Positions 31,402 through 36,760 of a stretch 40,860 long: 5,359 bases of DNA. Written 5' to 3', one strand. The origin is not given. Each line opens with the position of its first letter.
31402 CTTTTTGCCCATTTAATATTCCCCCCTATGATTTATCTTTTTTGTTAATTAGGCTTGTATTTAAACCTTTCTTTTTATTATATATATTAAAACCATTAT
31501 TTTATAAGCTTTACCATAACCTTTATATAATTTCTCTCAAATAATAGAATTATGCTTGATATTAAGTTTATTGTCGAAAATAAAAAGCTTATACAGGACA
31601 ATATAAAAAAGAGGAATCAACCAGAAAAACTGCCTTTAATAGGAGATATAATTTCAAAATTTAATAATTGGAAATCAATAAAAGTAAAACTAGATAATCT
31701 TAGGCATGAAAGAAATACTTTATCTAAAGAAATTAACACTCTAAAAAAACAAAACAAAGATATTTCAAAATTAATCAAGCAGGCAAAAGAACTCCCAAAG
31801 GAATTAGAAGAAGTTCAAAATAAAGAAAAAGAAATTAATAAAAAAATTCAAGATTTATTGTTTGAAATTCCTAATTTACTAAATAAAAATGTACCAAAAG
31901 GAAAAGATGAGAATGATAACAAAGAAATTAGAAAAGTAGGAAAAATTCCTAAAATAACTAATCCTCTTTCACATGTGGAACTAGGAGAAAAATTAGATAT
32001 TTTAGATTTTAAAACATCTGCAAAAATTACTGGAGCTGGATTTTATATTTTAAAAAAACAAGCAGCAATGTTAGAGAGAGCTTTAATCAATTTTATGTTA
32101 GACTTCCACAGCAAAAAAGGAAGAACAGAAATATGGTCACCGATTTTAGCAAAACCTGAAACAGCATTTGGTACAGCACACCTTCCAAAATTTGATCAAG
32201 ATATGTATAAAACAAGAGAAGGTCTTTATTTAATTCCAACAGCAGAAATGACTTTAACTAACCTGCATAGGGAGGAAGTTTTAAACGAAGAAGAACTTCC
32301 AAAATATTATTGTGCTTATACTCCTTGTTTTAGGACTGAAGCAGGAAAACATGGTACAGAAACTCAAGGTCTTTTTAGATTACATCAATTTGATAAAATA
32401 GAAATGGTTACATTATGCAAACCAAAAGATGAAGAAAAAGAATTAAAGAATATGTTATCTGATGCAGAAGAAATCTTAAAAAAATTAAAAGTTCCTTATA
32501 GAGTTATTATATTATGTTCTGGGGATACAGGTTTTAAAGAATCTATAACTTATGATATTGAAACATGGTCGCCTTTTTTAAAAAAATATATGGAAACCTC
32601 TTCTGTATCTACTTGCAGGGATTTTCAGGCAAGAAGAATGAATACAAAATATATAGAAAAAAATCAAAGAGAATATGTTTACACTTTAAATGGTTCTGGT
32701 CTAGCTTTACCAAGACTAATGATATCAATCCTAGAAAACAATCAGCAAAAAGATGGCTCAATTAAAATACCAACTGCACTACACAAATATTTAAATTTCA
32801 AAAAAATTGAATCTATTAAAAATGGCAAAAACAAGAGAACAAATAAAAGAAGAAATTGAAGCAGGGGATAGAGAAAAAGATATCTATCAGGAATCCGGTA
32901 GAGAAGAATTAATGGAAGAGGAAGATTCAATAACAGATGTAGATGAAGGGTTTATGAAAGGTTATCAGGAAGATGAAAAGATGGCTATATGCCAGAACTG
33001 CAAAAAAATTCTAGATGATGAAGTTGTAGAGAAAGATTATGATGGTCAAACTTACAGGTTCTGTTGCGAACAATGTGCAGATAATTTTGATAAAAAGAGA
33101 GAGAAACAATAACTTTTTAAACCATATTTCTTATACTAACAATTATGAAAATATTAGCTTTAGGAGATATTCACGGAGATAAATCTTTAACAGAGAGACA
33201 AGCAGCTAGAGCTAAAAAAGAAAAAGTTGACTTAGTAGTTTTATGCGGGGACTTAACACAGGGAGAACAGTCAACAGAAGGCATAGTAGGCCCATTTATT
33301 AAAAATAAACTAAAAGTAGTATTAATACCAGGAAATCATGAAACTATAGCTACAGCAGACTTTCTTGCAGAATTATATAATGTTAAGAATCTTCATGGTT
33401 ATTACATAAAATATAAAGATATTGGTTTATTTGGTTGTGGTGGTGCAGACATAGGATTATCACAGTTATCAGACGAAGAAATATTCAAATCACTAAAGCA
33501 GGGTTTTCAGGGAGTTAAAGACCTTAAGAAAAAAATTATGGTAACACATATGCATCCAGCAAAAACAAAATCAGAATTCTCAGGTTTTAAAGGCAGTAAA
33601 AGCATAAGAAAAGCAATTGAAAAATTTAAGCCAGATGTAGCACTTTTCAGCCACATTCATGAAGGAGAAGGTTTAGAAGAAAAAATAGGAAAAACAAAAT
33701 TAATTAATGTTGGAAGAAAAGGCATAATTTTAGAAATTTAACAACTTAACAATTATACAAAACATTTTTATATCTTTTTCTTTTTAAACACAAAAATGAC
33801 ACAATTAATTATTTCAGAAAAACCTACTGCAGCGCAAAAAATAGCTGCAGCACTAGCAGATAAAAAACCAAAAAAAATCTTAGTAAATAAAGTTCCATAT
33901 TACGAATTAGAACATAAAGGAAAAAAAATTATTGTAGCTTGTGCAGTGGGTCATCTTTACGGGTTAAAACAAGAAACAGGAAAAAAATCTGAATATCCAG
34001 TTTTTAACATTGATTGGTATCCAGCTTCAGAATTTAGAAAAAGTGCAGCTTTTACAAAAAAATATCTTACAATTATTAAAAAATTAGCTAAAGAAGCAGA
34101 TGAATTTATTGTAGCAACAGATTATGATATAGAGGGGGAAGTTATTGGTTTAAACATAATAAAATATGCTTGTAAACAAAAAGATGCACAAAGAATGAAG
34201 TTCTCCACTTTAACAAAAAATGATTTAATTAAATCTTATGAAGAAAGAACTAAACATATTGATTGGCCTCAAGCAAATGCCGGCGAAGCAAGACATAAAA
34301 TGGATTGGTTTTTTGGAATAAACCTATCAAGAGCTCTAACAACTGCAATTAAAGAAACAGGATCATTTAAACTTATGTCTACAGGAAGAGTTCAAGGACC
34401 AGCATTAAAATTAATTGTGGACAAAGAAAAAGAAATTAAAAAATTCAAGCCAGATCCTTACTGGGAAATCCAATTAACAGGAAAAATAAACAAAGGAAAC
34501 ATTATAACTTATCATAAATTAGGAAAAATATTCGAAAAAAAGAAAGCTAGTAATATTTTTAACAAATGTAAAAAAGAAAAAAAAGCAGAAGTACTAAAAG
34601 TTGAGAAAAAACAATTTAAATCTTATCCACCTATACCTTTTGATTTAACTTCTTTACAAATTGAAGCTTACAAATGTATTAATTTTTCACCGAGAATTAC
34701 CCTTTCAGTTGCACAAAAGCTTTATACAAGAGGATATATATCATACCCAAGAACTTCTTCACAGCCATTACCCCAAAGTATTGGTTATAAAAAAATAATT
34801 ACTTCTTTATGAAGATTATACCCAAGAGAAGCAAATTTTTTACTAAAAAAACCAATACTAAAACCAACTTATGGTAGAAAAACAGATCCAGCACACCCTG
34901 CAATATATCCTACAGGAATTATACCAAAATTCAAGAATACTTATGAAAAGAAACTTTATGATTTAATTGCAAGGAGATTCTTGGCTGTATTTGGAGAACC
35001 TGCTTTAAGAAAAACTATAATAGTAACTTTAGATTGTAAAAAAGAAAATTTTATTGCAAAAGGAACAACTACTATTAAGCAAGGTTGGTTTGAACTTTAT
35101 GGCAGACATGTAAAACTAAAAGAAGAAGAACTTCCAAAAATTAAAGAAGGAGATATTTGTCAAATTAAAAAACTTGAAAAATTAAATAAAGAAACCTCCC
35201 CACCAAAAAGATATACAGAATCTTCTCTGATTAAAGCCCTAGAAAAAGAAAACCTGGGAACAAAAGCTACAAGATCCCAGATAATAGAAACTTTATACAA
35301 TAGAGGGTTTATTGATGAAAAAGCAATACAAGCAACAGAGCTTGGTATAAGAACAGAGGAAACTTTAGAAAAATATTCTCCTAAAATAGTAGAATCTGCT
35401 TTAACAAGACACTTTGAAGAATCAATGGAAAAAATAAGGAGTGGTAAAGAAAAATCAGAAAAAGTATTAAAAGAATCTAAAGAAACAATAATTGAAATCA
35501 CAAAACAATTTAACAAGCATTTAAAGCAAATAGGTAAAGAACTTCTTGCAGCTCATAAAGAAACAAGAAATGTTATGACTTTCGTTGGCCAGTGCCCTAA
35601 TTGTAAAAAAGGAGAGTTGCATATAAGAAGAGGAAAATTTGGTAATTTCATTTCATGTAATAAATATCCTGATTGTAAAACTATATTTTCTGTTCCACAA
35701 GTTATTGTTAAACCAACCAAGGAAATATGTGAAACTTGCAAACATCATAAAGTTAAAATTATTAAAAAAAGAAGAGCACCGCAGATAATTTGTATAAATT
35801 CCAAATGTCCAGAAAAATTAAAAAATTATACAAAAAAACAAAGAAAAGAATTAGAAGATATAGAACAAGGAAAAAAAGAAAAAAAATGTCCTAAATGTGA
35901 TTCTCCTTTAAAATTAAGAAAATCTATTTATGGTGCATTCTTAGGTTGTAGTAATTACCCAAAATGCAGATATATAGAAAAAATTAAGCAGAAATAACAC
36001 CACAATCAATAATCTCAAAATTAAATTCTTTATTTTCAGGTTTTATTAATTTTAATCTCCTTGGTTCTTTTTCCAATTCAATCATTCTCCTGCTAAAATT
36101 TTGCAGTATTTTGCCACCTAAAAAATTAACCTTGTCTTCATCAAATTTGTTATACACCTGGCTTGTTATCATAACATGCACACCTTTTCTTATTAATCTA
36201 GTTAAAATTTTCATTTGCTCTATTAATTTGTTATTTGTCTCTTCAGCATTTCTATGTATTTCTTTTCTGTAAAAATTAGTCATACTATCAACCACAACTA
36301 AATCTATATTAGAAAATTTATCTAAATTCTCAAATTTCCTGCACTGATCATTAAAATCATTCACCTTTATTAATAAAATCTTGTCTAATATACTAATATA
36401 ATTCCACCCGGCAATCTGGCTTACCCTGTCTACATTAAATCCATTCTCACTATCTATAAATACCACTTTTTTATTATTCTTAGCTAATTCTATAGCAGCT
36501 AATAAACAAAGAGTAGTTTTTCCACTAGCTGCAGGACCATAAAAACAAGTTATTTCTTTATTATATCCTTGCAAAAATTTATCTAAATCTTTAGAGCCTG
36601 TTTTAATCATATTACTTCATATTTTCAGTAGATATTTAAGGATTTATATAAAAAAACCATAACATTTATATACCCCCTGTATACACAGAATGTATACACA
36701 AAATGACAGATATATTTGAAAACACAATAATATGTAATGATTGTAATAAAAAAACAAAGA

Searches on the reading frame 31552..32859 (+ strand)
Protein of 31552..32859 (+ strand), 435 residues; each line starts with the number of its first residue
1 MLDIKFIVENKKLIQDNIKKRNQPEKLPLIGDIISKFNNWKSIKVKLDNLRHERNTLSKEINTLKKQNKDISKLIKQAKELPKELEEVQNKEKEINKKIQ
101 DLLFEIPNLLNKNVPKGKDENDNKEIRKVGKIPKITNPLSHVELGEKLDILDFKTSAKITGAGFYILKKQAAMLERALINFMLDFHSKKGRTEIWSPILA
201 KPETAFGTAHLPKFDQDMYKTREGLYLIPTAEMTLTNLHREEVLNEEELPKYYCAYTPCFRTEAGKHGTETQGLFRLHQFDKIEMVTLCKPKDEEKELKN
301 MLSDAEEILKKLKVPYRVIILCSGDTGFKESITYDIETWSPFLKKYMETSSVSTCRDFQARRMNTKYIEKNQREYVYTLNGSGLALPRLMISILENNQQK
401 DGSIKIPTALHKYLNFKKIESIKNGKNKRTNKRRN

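Call 6: search_protein_families(library=pfam, proteins=[window:31552-32859:+])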
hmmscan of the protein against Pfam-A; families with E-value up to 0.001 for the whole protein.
window:31552-32859:+ (435 aa): 3 families
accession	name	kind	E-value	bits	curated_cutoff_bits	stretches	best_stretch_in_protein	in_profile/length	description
PF00587.30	tRNA-synt_2b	-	4.3e-40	138.1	29.3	1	222-397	8-179/179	tRNA synthetase class II core domain (G, H, P, S and T)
PF02403.27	Seryl_tRNA_N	-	5.1e-22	78.6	28.2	1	1-109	1-107/108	Seryl-tRNA synthetase N-terminal domain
PF07160.18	SKA1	-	0.0003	21.1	29.6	1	45-121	26-102/243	Spindle and kinetochore-associated protein 1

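Call 8: find_related_loci(query=window:31552-32859:+, collection=genome_contigs, flank=6000)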
Query window:31552-32859:+ (435 aa) in genome_contigs; peptide patterns used: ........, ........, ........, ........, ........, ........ (x = any residue, [..] = any of these).
600 stretches matched a pattern (row limit reached: there are more); 570 encode a relative of the query (tblastn E <= 1e-3); the best 80 are kept; 80 distinct loci.
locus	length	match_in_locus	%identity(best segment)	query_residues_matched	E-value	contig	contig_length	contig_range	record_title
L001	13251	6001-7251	55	1-419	2e-149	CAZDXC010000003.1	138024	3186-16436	MAG TPA_asm: Candidatus Woesearchaeota archaeon isolate binchicken_co294_42 genome assembly, contig: NODE_212_length_138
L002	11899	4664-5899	53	1-414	2e-145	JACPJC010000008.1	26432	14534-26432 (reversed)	MAG: Candidatus Iainarchaeum archaeon isolate NC_groundwater_457_Ag_B-0.1um_46_10 S34_3B_scaffold_426127, whole genome s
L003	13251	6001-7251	54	1-419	8e-142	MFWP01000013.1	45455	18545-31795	MAG: Candidatus Pacearchaeota archaeon RBG_19FT_COMBO_34_9 rbg_19ft_combo_scaffold_711, whole genome shotgun sequence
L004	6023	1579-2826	50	1-419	2e-130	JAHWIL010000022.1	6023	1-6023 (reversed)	MAG: Candidatus Woesearchaeota archaeon isolate YT1_286 k127_12776023, whole genome shotgun sequence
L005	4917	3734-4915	54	1-397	7e-129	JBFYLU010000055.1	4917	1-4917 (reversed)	MAG: Nanoarchaeota archaeon isolate PPR_0044 k121_5911365, whole genome shotgun sequence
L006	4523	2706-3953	47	1-414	7e-123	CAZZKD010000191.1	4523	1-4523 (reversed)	MAG TPA_asm: uncultured Thermocrinis sp. isolate binchicken_co25_28 genome assembly, contig: k141_108382, whole genome s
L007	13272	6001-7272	44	1-419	6e-118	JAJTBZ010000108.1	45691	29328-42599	MAG: Ignavibacteria bacterium isolate MH_R2_21 k141_83252, whole genome shotgun sequence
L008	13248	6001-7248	45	1-415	2e-117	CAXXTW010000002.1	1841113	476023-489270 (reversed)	MAG: Candidatus Cloacimonadales bacterium isolate 9fda2c5a-d3f7-4259-8430-39c718cedffe genome assembly, contig: contig_2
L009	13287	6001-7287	44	1-424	3e-117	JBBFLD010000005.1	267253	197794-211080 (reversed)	MAG: Melioribacteraceae bacterium isolate Uz-U4-16 NODE_5_length_267253_cov_12.139182, whole genome shotgun sequence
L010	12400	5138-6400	45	1-420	4e-117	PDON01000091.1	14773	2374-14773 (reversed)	MAG: Candidatus Cloacimonadota bacterium isolate DOLZORAL124_31_13 DolZOral124_scaffold_6407, whole genome shotgun seque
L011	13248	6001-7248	45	1-415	1e-116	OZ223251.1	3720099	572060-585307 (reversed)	MAG: Bacteriovoracaceae bacterium isolate 56684ba0-df17-47c9-bcf5-ee076427a4fa genome assembly, chromosome: 1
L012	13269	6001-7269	46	1-420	2e-116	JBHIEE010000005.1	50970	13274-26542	MAG: Candidatus Aminicenantia bacterium isolate b3.sp2_bin.19 NODE_69_length_50970_cov_6.622606, whole genome shotgun se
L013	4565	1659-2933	43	1-420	9e-116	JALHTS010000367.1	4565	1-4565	MAG: Ignavibacteriaceae bacterium isolate PFL30 seq_1646756, whole genome shotgun sequence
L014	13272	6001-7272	45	1-419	2e-114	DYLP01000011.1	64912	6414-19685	MAG TPA_asm: Melioribacter roseus isolate SulCav_AS07-7_3_37_64 SulCav_AS07_7_338_length_64912_cov_39_242950, whole geno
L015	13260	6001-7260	44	1-419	6e-114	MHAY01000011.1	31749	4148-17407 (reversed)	MAG: Ignavibacteria bacterium RIFOXYC2_FULL_35_21 rifoxyc2_full_scaffold_1247, whole genome shotgun sequence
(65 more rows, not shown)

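Call 11: find_encoding_contigs(protein=window:31552-32859:+, flank=10000, max_places=10)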
Protein window:31552-32859:+ (435 aa): no gene with exactly this product is on record in the collection.

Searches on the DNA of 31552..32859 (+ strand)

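Call 9: search_rna_families(sources=[L001, L002, L003, L004, L005, L006], threshold=gathering, show_alignments=6)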
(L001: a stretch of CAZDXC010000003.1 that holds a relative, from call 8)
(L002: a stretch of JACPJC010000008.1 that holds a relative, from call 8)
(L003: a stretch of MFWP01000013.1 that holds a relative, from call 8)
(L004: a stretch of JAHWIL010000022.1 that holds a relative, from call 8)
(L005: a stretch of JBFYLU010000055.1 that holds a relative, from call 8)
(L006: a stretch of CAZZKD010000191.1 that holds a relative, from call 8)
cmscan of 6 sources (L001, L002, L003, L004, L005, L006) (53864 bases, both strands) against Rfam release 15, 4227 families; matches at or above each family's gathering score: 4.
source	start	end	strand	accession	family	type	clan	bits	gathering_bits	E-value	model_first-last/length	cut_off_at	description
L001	7650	7721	+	RF00005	tRNA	Gene; tRNA;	CL00001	57.7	29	6.2e-10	1-71/71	no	tRNA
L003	8327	8398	+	RF00005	tRNA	Gene; tRNA;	CL00001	56.8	29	1.2e-09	1-71/71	no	tRNA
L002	6941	7057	+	RF00005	tRNA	Gene; tRNA;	CL00001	53.1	29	1.2e-08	1-71/71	no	tRNA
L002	7095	7246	+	RF00005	tRNA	Gene; tRNA;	CL00001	42.8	29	8.2e-06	1-71/71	no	tRNA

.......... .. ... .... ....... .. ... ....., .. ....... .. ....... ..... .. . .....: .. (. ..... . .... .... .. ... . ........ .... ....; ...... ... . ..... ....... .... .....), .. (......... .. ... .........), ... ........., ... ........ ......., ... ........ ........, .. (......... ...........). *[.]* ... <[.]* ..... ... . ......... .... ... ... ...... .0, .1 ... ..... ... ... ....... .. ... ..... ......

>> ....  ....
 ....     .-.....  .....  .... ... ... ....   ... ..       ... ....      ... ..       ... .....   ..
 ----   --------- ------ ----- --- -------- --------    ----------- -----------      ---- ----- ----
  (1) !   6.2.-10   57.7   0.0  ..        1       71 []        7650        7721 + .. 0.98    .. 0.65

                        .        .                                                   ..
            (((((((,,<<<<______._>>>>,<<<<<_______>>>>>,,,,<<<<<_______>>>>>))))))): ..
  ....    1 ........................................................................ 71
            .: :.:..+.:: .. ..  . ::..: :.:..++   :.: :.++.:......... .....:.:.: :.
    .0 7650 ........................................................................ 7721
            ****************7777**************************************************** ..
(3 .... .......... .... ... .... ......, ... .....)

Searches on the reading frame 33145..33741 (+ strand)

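Call 17: search_protein_families(library=pfam, proteins=[window:33145-33741:+], max_evalue=0.001)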
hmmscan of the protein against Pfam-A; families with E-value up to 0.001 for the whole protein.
window:33145-33741:+ (198 aa): 3 families
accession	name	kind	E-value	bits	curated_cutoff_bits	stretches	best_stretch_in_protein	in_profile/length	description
PF00149.33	Metallophos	-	6.6e-19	69.5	21.5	1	1-173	1-190/191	Calcineurin-like phosphoesterase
PF12850.12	Metallophos_2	-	7e-12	46.1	27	1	1-191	1-134/154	Calcineurin-like phosphoesterase superfamily domain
PF14582.11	Metallophos_3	-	1.7e-09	37.8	28.2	0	2-43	7-48/259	Metallophosphoesterase, calcineurin superfamily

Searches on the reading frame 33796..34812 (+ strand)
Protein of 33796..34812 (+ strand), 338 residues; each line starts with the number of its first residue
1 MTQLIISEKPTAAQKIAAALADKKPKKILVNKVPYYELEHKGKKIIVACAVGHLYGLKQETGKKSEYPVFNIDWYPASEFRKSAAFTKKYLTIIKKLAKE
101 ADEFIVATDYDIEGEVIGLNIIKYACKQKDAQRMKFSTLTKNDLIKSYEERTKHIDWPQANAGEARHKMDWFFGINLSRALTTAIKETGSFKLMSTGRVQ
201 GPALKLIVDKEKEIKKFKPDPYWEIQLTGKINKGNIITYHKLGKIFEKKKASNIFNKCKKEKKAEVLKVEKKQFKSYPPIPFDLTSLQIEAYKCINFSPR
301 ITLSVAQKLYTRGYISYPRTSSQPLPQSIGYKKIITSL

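Call 17: search_protein_families(library=pfam, proteins=[window:33796-34812:+], max_evalue=0.001)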
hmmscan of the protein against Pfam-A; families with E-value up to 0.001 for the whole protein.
window:33796-34812:+ (338 aa): 2 families
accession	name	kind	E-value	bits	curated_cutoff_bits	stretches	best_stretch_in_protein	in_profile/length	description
PF01131.25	Topoisom_bac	-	4.8e-55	187.7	35.1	1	156-337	3-181/411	DNA topoisomerase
PF01751.28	Toprim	-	3.7e-13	49.9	23.1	1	3-137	1-94/96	Toprim domain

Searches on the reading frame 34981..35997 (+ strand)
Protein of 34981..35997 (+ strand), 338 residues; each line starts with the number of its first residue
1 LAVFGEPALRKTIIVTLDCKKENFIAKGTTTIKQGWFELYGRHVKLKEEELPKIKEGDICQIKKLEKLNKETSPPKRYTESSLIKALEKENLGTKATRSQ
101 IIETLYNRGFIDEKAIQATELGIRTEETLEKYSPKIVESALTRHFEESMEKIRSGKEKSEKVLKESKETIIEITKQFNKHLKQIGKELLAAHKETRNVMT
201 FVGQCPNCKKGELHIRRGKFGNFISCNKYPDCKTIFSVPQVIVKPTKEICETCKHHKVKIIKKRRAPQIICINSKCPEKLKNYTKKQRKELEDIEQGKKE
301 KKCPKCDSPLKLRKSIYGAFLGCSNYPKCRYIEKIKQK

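Call 17: search_protein_families(library=pfam, proteins=[window:34981-35997:+], max_evalue=0.001)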
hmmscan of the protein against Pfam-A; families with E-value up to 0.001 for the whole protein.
window:34981-35997:+ (338 aa): 2 families
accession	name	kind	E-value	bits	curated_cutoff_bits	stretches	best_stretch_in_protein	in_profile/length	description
PF01131.25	Topoisom_bac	-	2e-44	152.7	35.1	1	1-164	246-411/411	DNA topoisomerase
PF01396.24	Zn_ribbon_Top1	-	1.5e-26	92.4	32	2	301-338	2-39/39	Topoisomerase DNA binding C4 zinc finger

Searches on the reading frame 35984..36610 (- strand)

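Call 17: search_protein_families(library=pfam, proteins=[window:35984-36610:-], max_evalue=0.001)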
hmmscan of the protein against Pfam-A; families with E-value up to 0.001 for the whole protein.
window:35984-36610:- (208 aa): 10 families
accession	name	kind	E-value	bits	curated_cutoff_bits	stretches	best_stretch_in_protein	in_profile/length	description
PF08423.17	Rad51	-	4.9e-16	59.2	22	1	2-183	8-213/244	Rad51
PF00154.27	RecA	-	2e-11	44.3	27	1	3-149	34-177/262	recA bacterial DNA recombination protein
PF13479.12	AAA_24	-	3e-09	37.4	27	1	22-124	6-90/195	AAA domain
PF03796.21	DnaB_C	-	2.5e-07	30.8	27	0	2-54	2-56/255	DnaB-like helicase C terminal domain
PF13481.12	AAA_25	-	3.3e-07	30.6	27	1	18-152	33-190/195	AAA domain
PF06745.19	ATPase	-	8.7e-06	25.7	26.6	1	2-152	1-164/231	KaiC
PF01637.24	ATPase_2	-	9.5e-06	26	33.2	1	7-82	9-69/225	ATPase domain predominantly from Archaea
PF13614.12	AAA_31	-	2.7e-05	24.6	27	1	29-120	13-97/177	AAA domain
PF01656.29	CbiA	-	0.00023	21.6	25.4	1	29-159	10-86/125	CobQ/CobB/MinD/ParA nucleotide binding domain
PF25199.1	nSTAND_NTPase5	-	0.00044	20.5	34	0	17-66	40-90/145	Novel STAND NTPase 5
